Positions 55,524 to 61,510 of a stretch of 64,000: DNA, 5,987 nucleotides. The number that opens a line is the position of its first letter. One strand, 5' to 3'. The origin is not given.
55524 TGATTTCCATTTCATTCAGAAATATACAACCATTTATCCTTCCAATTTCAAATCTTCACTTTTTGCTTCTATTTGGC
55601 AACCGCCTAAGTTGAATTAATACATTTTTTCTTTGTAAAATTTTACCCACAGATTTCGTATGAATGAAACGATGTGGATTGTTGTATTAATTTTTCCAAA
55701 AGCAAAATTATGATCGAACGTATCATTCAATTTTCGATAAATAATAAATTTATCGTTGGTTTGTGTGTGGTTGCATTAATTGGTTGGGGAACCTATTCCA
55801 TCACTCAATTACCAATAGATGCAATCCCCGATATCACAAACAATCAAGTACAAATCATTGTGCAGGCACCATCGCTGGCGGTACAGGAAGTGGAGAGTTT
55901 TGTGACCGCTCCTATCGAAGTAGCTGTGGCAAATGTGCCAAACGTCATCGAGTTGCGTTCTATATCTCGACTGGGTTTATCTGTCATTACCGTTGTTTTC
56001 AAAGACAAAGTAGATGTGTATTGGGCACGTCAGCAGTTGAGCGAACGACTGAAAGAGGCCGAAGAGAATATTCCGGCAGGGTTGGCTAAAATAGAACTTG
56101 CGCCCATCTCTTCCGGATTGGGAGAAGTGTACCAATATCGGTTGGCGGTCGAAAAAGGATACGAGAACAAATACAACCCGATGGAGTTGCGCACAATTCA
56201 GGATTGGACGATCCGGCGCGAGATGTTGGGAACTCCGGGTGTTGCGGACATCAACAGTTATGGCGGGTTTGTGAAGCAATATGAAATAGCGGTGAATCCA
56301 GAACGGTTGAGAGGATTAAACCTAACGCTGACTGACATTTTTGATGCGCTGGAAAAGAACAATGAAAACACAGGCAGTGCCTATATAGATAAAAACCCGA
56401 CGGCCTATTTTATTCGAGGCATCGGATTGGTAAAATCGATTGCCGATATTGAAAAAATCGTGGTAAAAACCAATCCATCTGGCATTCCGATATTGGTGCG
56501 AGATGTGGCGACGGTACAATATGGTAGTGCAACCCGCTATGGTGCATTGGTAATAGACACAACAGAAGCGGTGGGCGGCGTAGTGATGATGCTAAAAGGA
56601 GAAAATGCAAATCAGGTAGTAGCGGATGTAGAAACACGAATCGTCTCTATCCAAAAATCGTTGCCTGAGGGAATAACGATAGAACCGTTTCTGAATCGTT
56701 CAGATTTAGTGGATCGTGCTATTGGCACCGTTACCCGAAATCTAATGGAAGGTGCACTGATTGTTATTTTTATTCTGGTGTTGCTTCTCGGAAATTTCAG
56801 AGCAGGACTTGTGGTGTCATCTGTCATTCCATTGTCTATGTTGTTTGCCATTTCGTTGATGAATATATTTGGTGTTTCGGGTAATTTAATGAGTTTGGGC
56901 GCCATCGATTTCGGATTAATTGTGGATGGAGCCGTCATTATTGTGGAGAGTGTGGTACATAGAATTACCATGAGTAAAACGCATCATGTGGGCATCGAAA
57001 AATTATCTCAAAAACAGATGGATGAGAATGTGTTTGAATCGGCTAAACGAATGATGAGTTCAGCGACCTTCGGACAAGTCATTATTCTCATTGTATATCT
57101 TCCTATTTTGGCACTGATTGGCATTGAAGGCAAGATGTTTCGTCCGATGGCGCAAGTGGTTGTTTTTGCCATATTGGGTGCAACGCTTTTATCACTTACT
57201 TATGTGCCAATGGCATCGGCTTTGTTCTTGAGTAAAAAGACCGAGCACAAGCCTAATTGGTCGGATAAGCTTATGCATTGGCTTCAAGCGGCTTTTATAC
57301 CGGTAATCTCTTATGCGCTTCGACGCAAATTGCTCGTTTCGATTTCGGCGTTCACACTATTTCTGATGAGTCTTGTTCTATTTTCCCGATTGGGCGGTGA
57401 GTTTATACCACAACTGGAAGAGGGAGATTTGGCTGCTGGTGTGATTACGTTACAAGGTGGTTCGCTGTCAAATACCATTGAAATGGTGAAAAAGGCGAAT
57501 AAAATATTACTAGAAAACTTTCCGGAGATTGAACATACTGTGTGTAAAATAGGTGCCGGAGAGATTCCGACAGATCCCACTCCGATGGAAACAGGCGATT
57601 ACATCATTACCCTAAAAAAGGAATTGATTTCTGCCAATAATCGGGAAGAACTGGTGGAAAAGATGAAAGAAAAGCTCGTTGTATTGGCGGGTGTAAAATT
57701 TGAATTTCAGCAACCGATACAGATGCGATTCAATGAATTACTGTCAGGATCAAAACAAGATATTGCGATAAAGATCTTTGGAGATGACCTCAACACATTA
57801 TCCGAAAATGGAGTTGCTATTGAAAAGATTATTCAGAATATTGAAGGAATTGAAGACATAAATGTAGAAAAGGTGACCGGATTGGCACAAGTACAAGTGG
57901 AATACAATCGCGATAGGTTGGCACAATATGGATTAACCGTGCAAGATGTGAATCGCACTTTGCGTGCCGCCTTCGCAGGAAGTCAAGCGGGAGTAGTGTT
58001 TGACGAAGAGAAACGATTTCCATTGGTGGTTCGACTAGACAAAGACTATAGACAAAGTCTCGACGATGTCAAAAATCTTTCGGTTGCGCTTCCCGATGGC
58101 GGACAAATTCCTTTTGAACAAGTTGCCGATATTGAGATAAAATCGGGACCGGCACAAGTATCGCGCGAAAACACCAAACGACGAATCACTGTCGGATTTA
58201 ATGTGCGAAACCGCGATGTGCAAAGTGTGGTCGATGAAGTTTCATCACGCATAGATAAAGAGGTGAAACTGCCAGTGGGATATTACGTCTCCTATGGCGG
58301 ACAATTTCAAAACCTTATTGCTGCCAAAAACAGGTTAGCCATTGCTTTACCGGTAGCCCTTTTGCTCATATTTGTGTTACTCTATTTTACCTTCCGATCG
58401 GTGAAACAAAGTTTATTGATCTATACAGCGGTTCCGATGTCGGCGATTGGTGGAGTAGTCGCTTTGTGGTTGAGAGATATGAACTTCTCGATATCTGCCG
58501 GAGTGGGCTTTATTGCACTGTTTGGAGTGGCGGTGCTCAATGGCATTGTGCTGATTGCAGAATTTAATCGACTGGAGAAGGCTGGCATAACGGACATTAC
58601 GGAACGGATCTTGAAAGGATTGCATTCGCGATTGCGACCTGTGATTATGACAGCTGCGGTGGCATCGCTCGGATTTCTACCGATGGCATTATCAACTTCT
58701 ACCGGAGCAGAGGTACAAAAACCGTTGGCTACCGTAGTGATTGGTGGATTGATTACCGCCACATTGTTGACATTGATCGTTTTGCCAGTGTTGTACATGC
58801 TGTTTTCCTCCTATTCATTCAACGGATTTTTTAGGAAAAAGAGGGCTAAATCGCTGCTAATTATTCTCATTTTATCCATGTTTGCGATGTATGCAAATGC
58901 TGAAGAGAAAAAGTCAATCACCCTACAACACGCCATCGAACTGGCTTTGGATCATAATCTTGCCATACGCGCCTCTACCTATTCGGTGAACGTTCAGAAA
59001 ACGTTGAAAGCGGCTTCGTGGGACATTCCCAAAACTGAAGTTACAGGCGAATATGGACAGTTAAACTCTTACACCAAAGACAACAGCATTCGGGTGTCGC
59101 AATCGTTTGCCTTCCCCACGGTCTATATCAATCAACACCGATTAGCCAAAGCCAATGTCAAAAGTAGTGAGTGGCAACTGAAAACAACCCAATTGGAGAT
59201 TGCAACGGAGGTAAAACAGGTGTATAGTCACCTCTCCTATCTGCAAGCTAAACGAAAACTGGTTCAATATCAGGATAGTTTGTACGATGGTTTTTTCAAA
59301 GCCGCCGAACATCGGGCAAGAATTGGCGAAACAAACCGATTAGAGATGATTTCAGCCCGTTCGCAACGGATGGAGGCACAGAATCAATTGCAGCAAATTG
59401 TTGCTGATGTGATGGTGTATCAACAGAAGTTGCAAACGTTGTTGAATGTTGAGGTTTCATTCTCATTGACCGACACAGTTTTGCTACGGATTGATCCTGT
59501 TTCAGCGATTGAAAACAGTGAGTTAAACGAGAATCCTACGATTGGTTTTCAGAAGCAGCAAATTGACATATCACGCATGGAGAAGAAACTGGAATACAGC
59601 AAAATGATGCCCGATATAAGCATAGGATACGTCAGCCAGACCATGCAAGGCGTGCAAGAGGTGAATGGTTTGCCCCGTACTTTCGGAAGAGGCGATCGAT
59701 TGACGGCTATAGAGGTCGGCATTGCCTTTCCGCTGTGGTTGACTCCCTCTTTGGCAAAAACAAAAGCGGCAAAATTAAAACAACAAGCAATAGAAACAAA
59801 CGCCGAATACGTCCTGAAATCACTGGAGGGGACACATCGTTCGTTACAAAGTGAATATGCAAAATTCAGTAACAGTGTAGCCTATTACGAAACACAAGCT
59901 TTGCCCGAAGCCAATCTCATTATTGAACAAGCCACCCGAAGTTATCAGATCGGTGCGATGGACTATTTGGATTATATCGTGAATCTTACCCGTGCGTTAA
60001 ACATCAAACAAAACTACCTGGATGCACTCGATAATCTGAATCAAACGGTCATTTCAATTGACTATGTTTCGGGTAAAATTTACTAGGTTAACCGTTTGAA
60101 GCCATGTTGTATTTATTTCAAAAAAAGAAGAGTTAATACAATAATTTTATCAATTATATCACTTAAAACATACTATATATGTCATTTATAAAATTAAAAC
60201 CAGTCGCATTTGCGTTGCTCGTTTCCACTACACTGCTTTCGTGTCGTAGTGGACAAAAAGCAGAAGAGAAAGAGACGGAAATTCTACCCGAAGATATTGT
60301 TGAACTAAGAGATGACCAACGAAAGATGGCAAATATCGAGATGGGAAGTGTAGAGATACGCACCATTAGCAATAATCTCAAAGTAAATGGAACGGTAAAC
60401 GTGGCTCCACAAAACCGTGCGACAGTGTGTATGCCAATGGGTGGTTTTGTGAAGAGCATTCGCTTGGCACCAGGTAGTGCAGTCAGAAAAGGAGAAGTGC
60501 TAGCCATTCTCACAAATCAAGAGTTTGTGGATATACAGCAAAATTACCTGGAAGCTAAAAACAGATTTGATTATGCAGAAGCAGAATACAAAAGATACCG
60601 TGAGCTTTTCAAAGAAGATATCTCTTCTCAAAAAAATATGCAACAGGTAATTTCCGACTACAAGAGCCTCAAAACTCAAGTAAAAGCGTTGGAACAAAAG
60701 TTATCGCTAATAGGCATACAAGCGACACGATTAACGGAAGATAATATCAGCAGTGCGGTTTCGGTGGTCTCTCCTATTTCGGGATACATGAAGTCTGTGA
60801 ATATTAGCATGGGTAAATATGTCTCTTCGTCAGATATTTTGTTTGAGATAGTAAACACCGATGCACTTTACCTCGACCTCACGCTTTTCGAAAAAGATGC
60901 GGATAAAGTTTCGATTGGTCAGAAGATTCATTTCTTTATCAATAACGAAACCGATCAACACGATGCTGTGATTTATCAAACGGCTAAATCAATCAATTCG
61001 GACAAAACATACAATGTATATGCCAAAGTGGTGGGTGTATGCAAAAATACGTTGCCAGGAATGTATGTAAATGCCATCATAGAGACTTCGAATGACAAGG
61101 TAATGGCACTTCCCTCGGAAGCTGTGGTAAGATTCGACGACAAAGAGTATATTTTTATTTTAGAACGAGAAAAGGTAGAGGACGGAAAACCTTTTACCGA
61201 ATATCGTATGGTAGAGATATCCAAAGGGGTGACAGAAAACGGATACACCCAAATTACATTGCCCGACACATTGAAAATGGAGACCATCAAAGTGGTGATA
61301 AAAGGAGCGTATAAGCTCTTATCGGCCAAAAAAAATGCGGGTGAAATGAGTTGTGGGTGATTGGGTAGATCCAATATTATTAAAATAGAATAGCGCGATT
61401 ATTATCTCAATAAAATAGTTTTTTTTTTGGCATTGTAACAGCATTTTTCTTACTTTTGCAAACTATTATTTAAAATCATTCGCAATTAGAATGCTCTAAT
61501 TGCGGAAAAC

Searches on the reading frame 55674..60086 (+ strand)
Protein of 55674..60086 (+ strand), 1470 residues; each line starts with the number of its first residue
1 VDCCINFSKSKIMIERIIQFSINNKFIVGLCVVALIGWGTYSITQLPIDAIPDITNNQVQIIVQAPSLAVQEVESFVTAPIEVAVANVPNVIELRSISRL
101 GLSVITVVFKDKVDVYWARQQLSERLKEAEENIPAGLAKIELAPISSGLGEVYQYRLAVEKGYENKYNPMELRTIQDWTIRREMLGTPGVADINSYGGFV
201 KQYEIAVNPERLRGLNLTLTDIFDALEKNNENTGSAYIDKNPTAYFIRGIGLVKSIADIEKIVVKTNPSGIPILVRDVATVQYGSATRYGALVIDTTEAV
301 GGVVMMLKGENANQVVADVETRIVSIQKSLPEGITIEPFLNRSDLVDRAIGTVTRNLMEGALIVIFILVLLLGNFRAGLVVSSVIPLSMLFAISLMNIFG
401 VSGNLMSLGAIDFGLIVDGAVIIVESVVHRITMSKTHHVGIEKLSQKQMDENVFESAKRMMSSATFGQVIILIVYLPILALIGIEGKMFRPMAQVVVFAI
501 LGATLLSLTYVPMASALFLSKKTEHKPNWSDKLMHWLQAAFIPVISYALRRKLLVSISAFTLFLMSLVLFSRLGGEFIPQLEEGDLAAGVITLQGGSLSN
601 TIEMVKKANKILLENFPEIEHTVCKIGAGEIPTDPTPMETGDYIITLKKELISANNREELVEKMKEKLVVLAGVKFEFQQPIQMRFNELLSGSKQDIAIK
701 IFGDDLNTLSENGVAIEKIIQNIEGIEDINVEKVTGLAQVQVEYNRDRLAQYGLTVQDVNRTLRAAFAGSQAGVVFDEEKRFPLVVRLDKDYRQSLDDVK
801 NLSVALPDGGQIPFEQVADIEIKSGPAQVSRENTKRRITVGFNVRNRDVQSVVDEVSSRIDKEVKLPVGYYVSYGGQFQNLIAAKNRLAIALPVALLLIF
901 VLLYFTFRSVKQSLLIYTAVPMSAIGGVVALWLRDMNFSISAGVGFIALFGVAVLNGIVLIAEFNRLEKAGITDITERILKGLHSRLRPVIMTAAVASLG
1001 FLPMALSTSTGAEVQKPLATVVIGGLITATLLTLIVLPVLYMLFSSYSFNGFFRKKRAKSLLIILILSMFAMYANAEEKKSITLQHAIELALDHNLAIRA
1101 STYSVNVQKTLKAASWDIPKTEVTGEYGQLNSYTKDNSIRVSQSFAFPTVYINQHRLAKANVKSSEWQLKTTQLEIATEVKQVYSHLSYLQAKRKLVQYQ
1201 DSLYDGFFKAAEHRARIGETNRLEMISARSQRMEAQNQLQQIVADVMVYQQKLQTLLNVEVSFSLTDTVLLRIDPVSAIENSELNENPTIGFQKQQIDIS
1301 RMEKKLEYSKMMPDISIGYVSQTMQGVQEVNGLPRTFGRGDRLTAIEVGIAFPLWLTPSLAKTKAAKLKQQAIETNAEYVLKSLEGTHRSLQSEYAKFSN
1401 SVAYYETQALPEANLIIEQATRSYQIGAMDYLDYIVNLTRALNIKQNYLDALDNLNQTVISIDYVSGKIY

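Call 81: search_protein_families(library=pfam, proteins=[window:55674-60086:+], max_evalue=0.00001)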
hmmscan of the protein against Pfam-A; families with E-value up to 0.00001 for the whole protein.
window:55674-60086:+ (1470 aa): 2 families
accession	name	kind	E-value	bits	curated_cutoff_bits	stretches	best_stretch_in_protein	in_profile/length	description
PF00873.25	ACR_tran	-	1.8e-280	933.5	28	1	17-1044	1-1020/1021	AcrB/AcrD/AcrF family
PF02321.23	OEP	-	3.8e-30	105.5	22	2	1084-1258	1-187/187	Outer membrane efflux protein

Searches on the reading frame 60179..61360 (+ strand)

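Call 81: search_protein_families(library=pfam, proteins=[window:60179-61360:+], max_evalue=0.00001)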
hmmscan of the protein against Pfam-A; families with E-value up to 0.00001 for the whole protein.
window:60179-61360:+ (393 aa): 2 families
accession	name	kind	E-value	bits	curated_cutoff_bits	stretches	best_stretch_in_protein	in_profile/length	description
PF16576.10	HlyD_D23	-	1.9e-24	86.6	30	1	63-254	2-169/214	Barrel-sandwich domain of CusB or HlyD membrane-fusion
PF13437.12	HlyD_3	-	1.2e-12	48.9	22.2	1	196-285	2-94/106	HlyD family secretion protein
